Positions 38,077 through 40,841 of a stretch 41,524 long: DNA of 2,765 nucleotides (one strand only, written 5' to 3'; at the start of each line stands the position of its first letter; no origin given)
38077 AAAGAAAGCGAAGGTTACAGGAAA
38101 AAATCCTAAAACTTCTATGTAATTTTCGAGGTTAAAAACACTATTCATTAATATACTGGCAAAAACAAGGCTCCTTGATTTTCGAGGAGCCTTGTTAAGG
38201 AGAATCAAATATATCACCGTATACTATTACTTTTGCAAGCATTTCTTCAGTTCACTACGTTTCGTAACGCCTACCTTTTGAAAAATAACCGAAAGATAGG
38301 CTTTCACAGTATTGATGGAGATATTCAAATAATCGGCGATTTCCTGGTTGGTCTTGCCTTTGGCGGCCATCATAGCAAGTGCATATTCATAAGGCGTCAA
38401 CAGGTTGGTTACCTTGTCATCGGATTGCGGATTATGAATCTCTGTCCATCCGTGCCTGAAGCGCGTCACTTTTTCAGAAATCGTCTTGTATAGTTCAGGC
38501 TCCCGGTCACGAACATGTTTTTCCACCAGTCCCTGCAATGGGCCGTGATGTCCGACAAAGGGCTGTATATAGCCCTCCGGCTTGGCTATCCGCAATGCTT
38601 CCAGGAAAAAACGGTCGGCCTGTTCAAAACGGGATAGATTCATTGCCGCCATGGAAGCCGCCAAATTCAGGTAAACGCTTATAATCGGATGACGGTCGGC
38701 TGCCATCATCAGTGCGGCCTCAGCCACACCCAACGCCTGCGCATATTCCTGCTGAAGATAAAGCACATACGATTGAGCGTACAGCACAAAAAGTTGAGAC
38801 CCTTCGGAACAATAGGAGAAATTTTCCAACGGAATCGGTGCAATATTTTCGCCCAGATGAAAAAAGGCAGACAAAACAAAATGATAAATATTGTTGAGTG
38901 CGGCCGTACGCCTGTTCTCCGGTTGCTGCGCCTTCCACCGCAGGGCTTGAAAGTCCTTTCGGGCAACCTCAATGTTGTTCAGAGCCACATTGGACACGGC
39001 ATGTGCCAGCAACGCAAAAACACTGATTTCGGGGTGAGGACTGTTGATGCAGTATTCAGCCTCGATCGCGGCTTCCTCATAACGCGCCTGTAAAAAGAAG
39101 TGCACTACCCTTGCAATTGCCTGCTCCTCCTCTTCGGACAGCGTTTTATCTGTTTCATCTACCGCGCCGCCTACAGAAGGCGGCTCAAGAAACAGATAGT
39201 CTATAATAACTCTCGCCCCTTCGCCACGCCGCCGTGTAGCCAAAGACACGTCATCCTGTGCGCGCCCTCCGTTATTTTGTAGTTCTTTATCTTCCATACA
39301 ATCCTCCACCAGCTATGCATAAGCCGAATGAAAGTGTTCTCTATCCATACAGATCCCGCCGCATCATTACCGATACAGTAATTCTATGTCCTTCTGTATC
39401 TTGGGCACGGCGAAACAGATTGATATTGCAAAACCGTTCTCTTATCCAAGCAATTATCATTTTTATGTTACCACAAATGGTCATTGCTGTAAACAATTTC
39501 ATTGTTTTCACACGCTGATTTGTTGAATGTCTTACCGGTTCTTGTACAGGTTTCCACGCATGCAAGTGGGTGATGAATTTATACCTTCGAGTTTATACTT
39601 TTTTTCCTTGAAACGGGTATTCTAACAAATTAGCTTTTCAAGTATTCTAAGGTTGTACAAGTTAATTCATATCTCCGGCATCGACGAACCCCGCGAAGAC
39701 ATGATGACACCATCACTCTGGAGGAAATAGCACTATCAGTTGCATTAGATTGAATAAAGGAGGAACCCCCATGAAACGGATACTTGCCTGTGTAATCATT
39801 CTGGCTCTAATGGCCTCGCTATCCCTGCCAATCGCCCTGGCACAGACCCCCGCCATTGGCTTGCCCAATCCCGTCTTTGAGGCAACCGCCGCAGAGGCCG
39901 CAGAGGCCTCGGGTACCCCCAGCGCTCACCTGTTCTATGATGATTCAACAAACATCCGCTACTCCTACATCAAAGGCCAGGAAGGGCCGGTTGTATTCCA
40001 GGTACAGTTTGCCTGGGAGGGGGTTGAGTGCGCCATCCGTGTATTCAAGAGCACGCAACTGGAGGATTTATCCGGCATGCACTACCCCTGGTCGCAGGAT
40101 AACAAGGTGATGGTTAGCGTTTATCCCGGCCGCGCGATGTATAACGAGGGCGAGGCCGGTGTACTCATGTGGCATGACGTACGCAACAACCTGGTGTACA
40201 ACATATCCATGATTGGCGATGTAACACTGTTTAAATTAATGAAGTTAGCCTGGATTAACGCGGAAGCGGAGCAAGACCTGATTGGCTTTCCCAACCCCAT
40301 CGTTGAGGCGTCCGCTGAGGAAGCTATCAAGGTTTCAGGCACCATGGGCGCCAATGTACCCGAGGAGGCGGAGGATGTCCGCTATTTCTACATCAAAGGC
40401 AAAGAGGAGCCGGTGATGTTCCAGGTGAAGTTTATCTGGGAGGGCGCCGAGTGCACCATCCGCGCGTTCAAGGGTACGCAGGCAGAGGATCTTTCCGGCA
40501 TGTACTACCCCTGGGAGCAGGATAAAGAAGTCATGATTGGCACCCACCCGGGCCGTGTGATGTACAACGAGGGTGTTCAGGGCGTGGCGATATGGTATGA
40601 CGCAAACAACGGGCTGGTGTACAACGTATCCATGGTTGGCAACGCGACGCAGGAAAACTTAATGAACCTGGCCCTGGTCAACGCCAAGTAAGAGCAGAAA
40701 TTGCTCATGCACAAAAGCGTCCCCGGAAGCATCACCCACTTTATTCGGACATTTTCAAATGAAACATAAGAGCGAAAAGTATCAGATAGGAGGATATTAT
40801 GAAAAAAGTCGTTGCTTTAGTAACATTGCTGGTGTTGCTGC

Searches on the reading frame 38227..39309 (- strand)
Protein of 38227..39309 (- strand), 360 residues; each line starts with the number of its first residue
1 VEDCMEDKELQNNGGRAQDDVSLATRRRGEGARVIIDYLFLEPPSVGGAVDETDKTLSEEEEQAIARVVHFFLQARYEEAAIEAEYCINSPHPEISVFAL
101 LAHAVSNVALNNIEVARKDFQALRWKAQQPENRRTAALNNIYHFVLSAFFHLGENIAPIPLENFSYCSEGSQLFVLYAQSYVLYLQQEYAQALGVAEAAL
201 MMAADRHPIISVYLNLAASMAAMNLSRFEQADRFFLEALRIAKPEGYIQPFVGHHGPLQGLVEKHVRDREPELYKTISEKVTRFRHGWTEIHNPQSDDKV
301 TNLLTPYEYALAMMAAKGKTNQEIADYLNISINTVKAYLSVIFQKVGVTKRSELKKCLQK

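Call 5: search_protein_families(library=pfam, proteins=[window:38227-39309:-])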
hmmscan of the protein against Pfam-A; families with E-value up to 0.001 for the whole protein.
window:38227-39309:- (360 aa): 2 families
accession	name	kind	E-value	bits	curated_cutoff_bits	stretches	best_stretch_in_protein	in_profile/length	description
PF00196.25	GerE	-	1.4e-12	47.4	23.5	1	303-354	2-53/57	Bacterial regulatory proteins, luxR family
PF08281.18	Sigma70_r4_2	-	4e-06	26.8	25.7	1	307-340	15-48/54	Sigma-70, region 4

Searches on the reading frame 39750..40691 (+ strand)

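Call 5: search_protein_families(library=pfam, proteins=[window:39750-40691:+])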
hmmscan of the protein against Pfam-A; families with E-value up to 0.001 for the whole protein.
window:39750-40691:+ (313 aa): 0 families

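Call 35: search_protein_families(library=pfam, proteins=[window:39750-40691:+], max_evalue=5)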
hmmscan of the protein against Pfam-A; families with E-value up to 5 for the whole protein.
window:39750-40691:+ (313 aa): 2 families
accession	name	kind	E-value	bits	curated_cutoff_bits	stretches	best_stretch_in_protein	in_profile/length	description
PF14285.11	DUF4367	-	0.0014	19.5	22.1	1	219-308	20-107/110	Domain of unknown function (DUF4367)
PF18988.5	DUF5721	-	0.023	14.9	25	1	52-91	40-79/149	Family of unknown function (DUF5721)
